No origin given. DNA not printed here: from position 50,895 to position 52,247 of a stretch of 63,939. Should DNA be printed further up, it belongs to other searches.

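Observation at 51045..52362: TPP riboswitch controlling an uncharacterised PurM/HypE-like (AIR-synthase-related) gene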

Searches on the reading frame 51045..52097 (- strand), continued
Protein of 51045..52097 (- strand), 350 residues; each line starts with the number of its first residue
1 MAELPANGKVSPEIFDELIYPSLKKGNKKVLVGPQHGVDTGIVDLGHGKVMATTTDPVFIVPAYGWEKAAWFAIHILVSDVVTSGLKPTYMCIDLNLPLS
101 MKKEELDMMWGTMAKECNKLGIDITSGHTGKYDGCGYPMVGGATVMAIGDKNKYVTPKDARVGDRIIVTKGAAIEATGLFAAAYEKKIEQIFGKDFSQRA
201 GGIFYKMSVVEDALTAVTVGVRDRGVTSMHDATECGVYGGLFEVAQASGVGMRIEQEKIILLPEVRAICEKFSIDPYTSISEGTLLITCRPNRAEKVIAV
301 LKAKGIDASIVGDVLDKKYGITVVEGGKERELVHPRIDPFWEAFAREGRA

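Call 62: search_protein_families(library=pfam, proteins=[L052:5025-5702:+, L052:5699-6565:+, L067:6241-6447:+, L074:12148-12450:+, L078:8336-8887:+, L067:2711-3169:+, L049:5064-5792:+, L073:2430-3203:+, L037:11469-12044:+, L064:4614-6215:+], max_evalue=0.001)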
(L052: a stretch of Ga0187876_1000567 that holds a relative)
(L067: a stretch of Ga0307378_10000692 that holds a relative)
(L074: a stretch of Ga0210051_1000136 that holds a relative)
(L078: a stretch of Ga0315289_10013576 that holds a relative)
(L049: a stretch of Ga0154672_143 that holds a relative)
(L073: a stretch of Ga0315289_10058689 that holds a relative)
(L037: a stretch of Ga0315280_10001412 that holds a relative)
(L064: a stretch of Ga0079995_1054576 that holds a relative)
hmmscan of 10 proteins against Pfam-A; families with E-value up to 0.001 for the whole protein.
L052:5025-5702:+ (225 aa): 2 families
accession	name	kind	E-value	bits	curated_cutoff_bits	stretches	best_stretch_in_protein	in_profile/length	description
PF00005.33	ABC_tran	-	1.7e-23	84.2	25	1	1-124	17-136/137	ABC transporter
PF13304.12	AAA_21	-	3.6e-05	24.4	27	0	96-158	237-301/304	AAA domain, putative AbiEii toxin, Type IV TA system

L052:5699-6565:+ (288 aa): 1 family
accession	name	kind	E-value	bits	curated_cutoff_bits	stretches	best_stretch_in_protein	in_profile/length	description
PF00528.27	BPD_transp_1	-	1.2e-30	107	26.4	1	107-277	3-181/184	Binding-protein-dependent transport system inner membrane component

L067:6241-6447:+ (68 aa): 1 family
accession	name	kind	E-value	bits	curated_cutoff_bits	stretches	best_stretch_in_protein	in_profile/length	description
PF02597.26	ThiS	-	1.3e-05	26.1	22.5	1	11-68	26-76/76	ThiS family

L074:12148-12450:+ (100 aa): 1 family
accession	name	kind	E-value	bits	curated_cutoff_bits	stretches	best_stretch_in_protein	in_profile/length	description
PF02597.26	ThiS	-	2.7e-10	41.1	22.5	1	16-100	12-76/76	ThiS family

L078:8336-8887:+ (183 aa): 1 family
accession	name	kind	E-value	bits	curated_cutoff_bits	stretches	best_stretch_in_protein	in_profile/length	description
PF03473.23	MOSC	-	2.6e-10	40.8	22.7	1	80-179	9-119/120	MOSC domain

L067:2711-3169:+ (152 aa): 0 families

L049:5064-5792:+ (242 aa): 6 families
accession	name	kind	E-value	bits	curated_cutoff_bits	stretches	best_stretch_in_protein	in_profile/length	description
PF17963.7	Big_9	-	1.8e-09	38.8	23.6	1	48-128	1-84/89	Bacterial Ig domain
PF05345.18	He_PIG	-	4.1e-06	27.6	24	0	195-233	56-95/96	Putative Ig domain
PF22352.2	K319L-like_PKD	-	4.8e-06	26.9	27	0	73-127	18-77/84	K319L-like, PKD domain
PF00801.26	PKD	-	9.5e-05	22.8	23.5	0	57-121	5-68/80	PKD domain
PF18911.6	PKD_4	-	0.0005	20.5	27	0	69-125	20-75/85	PKD domain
PF17803.7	Cadherin_4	-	0.00053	20.9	25.1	0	47-95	10-62/71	Bacterial cadherin-like domain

L073:2430-3203:+ (257 aa): 10 families
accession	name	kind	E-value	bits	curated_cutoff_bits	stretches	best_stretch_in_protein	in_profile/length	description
PF00037.32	Fer4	-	1.3e-12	47.4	21.1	1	9-31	1-23/24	4Fe-4S binding domain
PF13237.11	Fer4_10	-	1.5e-09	38.1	25.5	1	9-57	2-53/53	4Fe-4S dicluster domain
PF12837.12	Fer4_6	-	3.5e-08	33.5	25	1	9-31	2-24/24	4Fe-4S binding domain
PF12838.12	Fer4_7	-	1.6e-07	32.1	27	1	15-60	1-52/52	4Fe-4S dicluster domain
PF13187.11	Fer4_9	-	2.2e-07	31.2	27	1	15-60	1-51/52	4Fe-4S dicluster domain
PF14697.11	Fer4_21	-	6.9e-07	29.7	35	1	10-60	2-56/59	4Fe-4S dicluster domain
PF25160.1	LdpA_Fe-S-bd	-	4.5e-05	23.6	27.6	1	10-32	22-44/49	LdpA Fe-S cluster-binding domain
PF13484.11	Fer4_16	-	4.8e-05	24.5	30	0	15-34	1-20/66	4Fe-4S double cluster binding domain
PF12797.12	Fer4_2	-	9.7e-05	22.5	24.5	1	9-28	3-22/22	4Fe-4S binding domain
PF13459.11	Fer4_15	-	0.00014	23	22.4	0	9-41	1-33/66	4Fe-4S single cluster domain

L037:11469-12044:+ (191 aa): 1 family
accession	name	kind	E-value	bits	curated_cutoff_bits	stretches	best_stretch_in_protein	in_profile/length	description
PF04060.18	FeS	-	5.9e-07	29.5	23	1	121-151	1-31/33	Putative Fe-S cluster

L064:4614-6215:+ (533 aa): 4 families
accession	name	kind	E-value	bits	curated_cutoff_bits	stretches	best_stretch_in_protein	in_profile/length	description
PF00155.27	Aminotran_1_2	-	4.3e-37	128.6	19.7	1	154-496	2-346/361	Aminotransferase class I and II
PF00392.27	GntR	-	4.2e-19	68.4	27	1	46-109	1-64/64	Bacterial regulatory proteins, gntR family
PF12897.13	Asp_aminotransf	-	0.0002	20.7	27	1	245-482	128-375/421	Aspartate amino-transferase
PF13545.12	HTH_Crp_2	-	0.00036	20.9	27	1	73-113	26-65/70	Crp-like helix-turn-helix domain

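Call 64: fold_search(model_id=the predicted structure, library=pdb)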
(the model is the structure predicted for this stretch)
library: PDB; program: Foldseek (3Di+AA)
matches with E <= 10: 1224; with E <= 0.001: 114
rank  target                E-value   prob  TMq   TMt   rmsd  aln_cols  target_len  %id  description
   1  3wjp                  9.8e-25  1.00  0.76  0.79   4.1       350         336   20  Crystal structure of the HypE CA form (released 2013-12-18)
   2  2z1e                  8.4e-24  1.00  0.68  0.79   4.4       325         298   20  Crystal structure of HypE from Thermococcus kodakaraensis (outward form) (released 2007-07-17)
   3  3vyt_C                1.1e-23  1.00  0.76  0.79   4.0       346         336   21  Crystal structure of the HypC-HypD-HypE complex (form I inward) (released 2012-11-28)
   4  3vys_C                1.3e-23  1.00  0.76  0.79   4.0       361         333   20  Crystal structure of the HypC-HypD-HypE complex (form I) (released 2012-11-28)
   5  3vyu_C                1.6e-23  1.00  0.70  0.80   3.9       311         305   20  Crystal structure of the HypC-HypD-HypE complex (form II) (released 2012-11-28)
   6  2z1f                  2.6e-23  1.00  0.71  0.81   3.7       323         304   20  Crystal structure of HypE from Thermococcus kodakaraensis (inward form) (released 2007-07-17)
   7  3vti_C                1.5e-22  1.00  0.70  0.79   4.2       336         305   22  Crystal structure of HypE-HypF complex (released 2012-07-04)
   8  2z1u                  2.8e-22  1.00  0.64  0.67  11.0       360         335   20  Crystal Structure of Hydrogenase Maturation Protein HypE in complex with ATP (released 2007-10-09)
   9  3c9r_A                6.3e-22  1.00  0.70  0.79   4.5       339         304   22  AaThiL complexed with ATP (released 2008-03-18)
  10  3c9t_A                9.2e-22  1.00  0.71  0.80   3.6       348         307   22  AaThiL complexed with AMPPCP and TMP (released 2008-03-18)
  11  2yye_B                2.0e-21  1.00  0.65  0.66   6.3       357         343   18  Crystal structure of selenophosphate synthetase from Aquifex aeolicus complexed with AMPCPP (released 2008-04-29)
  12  3c9r_B                2.5e-21  1.00  0.69  0.79   4.5       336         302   22  AaThiL complexed with ATP (released 2008-03-18)
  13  3c9t_B                4.0e-21  1.00  0.71  0.80   3.8       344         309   22  AaThiL complexed with AMPPCP and TMP (released 2008-03-18)
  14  5cm7_B                4.0e-21  1.00  0.64  0.72   9.9       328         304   20  Structure of thiamine-monophosphate kinase from Acinetobacter baumannii in complex with adenosine diphosphate (ADP) an (released 2015-08-26)
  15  2i6r_B                4.0e-21  1.00  0.67  0.73  10.1       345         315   24  Crystal structure of E. coli HypE, a hydrogenase maturation protein (released 2007-10-23)
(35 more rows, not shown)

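Call 65: search_protein_families(library=pfam, proteins=[L110:3536-4438:+, L110:4435-5058:+, L110:10140-11126:-, L110:9812-10075:-, L022:6539-7321:+, L067:11356-12282:+, L015:6238-7707:+, L048:5488-8217:+, L015:3412-3867:+, L037:7484-7777:-], max_evalue=0.001)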
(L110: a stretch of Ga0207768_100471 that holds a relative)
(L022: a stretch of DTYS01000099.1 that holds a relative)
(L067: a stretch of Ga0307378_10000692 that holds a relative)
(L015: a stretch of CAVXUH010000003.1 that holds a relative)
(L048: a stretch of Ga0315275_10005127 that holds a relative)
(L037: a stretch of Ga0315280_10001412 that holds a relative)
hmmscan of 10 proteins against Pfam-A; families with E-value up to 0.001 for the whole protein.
L110:3536-4438:+ (300 aa): 3 families
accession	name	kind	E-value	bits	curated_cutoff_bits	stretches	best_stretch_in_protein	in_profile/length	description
PF01680.23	SOR_SNZ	-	3.8e-107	357.2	27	1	13-218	2-207/207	SOR/SNZ family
PF05690.20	ThiG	-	9.8e-10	38.6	23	1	201-262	166-225/247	Thiazole biosynthesis protein ThiG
PF01207.24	Dus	-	0.00055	19.6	20.4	0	197-258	171-231/311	Dihydrouridine synthase (Dus)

L110:4435-5058:+ (207 aa): 3 families
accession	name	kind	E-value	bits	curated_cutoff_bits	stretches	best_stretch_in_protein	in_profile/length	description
PF01174.25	SNO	-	1.1e-54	185.6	27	1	12-196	1-183/188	SNO glutamine amidotransferase family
PF07685.20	GATase_3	-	1.7e-09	38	27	1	33-115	27-116/196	CobB/CobQ-like glutamine amidotransferase domain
PF03575.23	Peptidase_S51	-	0.00024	21.3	23.9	1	28-97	65-135/206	Peptidase family S51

L110:10140-11126:- (328 aa): 1 family
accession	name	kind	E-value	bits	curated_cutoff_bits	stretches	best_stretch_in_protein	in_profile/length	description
PF01867.21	Cas_Cas1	-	6e-96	321.4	22.3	1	4-283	1-283/283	CRISPR associated protein Cas1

L110:9812-10075:- (87 aa): 1 family
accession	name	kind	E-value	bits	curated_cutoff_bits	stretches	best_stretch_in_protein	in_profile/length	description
PF09827.14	CRISPR_Cas2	-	2.5e-22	79.3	23.8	1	1-72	1-73/74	CRISPR associated protein Cas2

L022:6539-7321:+ (260 aa): 1 family
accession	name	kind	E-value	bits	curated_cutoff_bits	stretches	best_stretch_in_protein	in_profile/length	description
PF02634.21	FdhD-NarQ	-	1.2e-80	271.1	27.2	1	23-253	1-236/237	FdhD/NarQ family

L067:11356-12282:+ (308 aa): 1 family
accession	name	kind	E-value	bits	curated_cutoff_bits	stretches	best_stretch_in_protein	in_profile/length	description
PF02445.21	NadA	-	3.2e-128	427.4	27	1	13-306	1-295/295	Quinolinate synthetase A protein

L015:6238-7707:+ (489 aa): 3 families
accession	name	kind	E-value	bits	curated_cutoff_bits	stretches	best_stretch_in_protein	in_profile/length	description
PF05050.19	Methyltransf_21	-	1.1e-14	55.4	22.7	1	138-268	1-148/173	Methyltransferase FkbM domain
PF02475.24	TRM5-TYW2_MTfase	-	4.7e-05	23.8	28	1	126-188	30-92/164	TRM5/TYW2 methyltransferase domain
PF01269.23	Fibrillarin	-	0.00025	20.7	27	1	126-188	65-125/227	Fibrillarin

L048:5488-8217:+ (909 aa): 14 families
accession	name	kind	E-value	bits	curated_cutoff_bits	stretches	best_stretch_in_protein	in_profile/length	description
PF14417.12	MEDS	-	1.3e-53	181.6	29.8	1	57-218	1-161/161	MEDS: MEthanogen/methylotroph, DcmR Sensory domain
PF07568.18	HisKA_2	-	3.6e-31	107.5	22.3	1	719-794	1-76/76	Histidine kinase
PF01590.32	GAF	-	5e-17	63.1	22.4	1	412-556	1-133/133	GAF domain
PF00989.32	PAS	-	1.4e-15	57.8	22.6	1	270-379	1-112/113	PAS fold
PF13426.13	PAS_9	-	1.6e-14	54.5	27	1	289-382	12-103/103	PAS domain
PF13185.12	GAF_2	-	4.2e-14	53.3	28.6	1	411-557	2-136/136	GAF domain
PF13188.13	PAS_8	-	2.7e-12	46.5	21.8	2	270-320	1-53/65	PAS domain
PF02518.31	HATPase_c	-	2.4e-11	44.5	26.4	1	821-907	7-105/111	Histidine kinase-, DNA gyrase B-, and HSP90-like ATPase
PF08448.16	PAS_4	-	1.3e-10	41.9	23.1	1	288-384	14-109/110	PAS fold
PF12860.13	PAS_7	-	7.7e-08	32.9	27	1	590-704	1-115/115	PAS fold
PF13492.12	GAF_3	-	1.6e-07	32.2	27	1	412-558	1-129/129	GAF domain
PF13581.12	HATPase_c_2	-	3.4e-07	30.8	27.4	1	807-896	19-113/127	Histidine kinase-like ATPase domain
PF08447.18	PAS_3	-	4.3e-07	30.5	25.6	1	293-364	3-75/89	PAS fold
PF07536.20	HWE_HK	-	3.8e-05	24.8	22.8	1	719-780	1-59/83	HWE histidine kinase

L015:3412-3867:+ (151 aa): 0 families

L037:7484-7777:- (97 aa): 1 family
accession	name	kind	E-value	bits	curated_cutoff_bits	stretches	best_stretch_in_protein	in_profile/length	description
PF01910.22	Thiamine_BP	-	1.2e-27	96.1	24.9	1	4-94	1-91/92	Thiamine-binding protein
